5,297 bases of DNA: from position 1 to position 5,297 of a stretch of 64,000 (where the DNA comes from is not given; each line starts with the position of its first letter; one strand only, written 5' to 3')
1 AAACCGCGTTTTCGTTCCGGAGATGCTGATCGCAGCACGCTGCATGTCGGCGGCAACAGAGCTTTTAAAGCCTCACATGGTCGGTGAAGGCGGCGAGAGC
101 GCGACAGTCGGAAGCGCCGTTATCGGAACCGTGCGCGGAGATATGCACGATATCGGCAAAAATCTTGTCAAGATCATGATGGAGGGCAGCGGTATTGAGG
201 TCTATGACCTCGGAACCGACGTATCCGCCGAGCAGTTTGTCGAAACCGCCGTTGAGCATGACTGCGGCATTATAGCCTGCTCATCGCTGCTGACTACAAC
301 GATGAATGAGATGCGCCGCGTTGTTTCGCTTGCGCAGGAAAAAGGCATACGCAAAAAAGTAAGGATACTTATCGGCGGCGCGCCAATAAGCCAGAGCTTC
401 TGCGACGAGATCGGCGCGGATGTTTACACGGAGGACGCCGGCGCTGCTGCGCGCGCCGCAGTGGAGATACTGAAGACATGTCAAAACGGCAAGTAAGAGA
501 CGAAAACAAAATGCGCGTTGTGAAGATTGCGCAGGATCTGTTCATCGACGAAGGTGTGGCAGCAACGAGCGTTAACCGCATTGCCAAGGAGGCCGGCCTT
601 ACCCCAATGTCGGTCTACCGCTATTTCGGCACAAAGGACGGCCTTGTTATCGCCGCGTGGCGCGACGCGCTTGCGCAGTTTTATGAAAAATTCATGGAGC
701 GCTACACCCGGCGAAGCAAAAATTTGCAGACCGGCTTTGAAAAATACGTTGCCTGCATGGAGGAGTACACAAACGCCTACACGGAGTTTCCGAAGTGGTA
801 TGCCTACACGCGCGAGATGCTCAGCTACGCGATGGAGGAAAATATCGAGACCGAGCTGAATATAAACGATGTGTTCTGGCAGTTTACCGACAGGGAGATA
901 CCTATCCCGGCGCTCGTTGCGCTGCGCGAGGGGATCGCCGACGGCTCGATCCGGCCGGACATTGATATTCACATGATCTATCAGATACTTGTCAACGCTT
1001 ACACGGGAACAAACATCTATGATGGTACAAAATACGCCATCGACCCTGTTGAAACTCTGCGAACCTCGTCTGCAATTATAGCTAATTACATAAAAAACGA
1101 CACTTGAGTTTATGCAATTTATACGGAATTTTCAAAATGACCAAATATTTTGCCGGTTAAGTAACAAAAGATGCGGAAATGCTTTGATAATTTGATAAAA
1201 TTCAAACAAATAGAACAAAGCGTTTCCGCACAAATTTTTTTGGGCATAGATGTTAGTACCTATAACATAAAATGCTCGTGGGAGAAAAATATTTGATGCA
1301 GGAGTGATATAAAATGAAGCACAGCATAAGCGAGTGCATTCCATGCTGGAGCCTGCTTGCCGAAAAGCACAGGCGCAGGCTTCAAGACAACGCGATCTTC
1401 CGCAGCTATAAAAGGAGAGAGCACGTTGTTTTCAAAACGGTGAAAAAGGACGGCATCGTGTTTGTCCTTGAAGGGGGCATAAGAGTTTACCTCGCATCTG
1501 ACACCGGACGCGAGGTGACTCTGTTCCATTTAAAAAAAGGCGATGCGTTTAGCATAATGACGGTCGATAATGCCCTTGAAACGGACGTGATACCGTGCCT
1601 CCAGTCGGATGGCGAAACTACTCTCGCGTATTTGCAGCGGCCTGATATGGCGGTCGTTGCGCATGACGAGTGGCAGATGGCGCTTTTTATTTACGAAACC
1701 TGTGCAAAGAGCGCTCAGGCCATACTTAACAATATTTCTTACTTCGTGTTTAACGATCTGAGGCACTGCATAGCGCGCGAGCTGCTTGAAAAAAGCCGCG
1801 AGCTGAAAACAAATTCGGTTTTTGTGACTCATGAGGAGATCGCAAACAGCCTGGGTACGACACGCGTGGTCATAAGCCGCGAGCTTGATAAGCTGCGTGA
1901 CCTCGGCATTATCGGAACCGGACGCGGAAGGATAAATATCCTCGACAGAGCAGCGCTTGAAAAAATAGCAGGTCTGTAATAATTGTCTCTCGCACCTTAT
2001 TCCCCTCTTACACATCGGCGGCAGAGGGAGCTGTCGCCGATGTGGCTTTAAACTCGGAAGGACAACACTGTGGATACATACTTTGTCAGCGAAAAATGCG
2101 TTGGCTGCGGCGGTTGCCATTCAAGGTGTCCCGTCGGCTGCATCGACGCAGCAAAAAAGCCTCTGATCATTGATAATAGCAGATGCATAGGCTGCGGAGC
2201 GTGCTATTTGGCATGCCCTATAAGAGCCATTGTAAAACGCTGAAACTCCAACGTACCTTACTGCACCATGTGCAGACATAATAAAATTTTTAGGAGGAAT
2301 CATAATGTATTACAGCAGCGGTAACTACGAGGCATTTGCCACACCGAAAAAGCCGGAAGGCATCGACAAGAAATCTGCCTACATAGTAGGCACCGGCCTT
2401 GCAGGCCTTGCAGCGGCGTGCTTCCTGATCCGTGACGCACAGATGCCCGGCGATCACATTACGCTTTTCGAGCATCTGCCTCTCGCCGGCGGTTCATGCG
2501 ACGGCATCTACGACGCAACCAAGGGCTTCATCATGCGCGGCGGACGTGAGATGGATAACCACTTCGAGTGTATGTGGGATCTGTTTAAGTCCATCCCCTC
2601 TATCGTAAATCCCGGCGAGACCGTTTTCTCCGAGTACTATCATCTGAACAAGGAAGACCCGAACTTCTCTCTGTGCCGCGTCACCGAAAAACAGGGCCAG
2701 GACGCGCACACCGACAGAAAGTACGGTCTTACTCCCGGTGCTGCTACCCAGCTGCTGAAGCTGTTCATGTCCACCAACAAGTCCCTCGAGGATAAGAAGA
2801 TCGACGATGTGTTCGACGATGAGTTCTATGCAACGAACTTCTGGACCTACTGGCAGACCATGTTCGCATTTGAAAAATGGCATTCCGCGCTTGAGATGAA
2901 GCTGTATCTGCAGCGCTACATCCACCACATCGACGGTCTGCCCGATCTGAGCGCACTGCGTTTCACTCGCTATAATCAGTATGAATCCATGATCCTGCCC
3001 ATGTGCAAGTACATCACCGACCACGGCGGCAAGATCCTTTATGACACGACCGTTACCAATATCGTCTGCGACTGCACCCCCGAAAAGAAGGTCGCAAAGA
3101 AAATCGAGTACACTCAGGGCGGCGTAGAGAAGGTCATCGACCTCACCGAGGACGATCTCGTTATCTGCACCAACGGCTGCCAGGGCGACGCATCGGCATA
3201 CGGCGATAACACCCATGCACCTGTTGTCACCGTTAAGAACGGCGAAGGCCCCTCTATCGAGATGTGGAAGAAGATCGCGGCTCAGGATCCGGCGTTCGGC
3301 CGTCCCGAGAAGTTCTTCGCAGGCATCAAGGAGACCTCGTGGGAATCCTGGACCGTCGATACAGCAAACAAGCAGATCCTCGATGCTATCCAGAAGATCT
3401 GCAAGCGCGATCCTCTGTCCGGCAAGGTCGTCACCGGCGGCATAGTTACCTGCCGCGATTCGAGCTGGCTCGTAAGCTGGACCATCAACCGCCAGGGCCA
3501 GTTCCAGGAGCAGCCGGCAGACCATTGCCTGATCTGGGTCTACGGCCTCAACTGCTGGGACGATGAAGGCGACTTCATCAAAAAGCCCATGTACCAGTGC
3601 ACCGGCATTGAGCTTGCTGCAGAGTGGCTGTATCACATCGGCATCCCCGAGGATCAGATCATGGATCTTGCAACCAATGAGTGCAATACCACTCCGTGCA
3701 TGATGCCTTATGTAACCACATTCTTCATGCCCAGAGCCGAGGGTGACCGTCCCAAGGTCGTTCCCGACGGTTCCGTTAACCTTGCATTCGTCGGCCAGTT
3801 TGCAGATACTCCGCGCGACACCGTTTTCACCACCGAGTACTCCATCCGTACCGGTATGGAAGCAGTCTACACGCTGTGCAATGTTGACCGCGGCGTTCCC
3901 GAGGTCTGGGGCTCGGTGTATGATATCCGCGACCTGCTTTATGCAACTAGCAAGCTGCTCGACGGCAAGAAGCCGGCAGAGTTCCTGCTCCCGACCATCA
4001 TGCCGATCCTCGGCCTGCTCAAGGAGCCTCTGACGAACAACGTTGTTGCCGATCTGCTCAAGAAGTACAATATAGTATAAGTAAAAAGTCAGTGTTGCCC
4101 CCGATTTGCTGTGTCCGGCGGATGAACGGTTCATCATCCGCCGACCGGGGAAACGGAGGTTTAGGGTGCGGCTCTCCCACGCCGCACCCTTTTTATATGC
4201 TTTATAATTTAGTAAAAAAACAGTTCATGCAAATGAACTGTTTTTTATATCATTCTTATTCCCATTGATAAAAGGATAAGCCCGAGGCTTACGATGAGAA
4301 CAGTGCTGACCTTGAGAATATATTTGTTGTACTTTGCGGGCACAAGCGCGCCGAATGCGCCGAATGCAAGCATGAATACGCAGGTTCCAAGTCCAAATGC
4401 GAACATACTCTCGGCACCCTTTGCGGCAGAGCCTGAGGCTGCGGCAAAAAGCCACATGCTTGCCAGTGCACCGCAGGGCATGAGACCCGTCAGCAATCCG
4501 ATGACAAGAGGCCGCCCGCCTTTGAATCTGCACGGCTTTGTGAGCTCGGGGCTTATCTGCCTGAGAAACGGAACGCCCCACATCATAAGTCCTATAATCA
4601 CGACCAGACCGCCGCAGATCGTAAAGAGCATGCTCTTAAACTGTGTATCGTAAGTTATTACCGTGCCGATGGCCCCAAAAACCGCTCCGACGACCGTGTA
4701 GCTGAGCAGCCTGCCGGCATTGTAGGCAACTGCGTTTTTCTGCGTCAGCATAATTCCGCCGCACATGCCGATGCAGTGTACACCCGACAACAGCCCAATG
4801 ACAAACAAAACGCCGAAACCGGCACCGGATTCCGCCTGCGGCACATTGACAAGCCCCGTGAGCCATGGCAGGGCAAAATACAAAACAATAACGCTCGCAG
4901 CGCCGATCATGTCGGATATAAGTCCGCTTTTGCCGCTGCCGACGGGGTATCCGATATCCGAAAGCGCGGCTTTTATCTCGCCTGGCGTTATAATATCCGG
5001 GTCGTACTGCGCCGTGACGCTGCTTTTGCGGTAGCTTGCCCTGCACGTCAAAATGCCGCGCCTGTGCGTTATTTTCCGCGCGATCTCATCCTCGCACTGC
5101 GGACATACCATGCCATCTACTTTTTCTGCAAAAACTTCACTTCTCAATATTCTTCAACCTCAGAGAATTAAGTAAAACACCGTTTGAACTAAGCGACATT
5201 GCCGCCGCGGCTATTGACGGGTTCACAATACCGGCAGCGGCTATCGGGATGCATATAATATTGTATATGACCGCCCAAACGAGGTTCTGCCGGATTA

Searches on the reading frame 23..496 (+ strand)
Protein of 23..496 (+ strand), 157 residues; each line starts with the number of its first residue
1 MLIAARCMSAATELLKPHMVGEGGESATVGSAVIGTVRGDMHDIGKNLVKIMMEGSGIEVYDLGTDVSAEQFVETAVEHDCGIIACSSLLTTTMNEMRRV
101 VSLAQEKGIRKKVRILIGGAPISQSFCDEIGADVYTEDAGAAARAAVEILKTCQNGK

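Call 82: search_protein_families(library=pfam, proteins=[window:23-496:+], max_evalue=0.00001)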
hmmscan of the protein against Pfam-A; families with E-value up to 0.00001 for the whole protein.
window:23-496:+ (157 aa): 1 family
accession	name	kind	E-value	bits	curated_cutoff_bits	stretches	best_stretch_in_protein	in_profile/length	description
PF02310.24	B12-binding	-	6.6e-27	94.2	32.1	1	31-142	2-115/121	B12 binding domain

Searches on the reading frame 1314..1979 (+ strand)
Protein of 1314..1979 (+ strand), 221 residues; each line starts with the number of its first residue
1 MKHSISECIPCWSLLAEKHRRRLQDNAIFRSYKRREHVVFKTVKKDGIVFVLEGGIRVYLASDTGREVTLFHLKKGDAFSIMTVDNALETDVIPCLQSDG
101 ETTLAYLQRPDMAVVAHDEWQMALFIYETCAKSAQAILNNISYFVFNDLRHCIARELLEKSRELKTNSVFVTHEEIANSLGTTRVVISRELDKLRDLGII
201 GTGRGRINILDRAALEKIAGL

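Call 82: search_protein_families(library=pfam, proteins=[window:1314-1979:+], max_evalue=0.00001)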
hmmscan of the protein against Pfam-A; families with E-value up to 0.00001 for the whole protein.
window:1314-1979:+ (221 aa): 2 families
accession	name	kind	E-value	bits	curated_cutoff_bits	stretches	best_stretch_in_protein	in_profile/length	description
PF13545.12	HTH_Crp_2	-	1e-14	54.6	27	1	154-218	4-70/70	Crp-like helix-turn-helix domain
PF00027.35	cNMP_binding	-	4.6e-06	26.9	27.5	0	30-83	2-55/89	Cyclic nucleotide-binding domain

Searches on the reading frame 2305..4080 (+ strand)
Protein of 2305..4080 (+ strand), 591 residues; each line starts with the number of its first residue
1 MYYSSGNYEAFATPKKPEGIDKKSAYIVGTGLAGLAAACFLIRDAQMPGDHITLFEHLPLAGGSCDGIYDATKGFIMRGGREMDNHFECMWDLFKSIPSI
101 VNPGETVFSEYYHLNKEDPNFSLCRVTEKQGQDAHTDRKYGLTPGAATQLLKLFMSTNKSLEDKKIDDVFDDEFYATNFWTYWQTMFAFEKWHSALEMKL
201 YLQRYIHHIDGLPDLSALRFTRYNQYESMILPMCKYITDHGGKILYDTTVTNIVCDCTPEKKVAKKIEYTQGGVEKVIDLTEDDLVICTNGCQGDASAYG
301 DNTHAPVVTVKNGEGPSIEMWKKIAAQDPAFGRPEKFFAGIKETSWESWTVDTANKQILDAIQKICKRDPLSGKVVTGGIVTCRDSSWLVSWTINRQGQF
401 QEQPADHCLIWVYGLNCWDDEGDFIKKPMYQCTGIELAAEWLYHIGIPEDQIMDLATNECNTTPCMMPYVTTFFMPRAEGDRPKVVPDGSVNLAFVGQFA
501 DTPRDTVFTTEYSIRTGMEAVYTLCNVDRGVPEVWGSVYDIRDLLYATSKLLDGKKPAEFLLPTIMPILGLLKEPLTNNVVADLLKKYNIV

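Call 82: search_protein_families(library=pfam, proteins=[window:2305-4080:+], max_evalue=0.00001)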
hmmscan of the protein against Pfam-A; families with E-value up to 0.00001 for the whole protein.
window:2305-4080:+ (591 aa): 1 family
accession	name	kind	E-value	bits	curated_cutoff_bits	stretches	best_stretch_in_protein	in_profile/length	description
PF06100.17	MCRA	-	7.2e-211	701.7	23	1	22-522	1-495/495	MCRA family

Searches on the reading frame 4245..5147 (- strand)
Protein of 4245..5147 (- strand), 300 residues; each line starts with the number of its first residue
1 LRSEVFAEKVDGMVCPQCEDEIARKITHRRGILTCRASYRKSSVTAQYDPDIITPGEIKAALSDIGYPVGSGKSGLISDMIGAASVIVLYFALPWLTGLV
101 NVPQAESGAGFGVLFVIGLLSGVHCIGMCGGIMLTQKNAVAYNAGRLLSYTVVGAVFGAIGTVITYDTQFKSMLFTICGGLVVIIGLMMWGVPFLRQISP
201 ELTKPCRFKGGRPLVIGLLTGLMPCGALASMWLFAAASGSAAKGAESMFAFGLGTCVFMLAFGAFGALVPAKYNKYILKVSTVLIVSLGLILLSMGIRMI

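Call 82: search_protein_families(library=pfam, proteins=[window:4245-5147:-], max_evalue=0.00001)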
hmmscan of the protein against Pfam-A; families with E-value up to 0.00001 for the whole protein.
window:4245-5147:- (300 aa): 2 families
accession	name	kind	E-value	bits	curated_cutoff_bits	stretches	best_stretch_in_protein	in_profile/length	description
PF13386.12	DsbD_2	-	8.5e-37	127.4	24.9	1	114-290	2-198/199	Cytochrome C biogenesis protein transmembrane region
PF00403.32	HMA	-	4e-07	30.8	24.8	1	9-67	3-61/62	Heavy-metal-associated domain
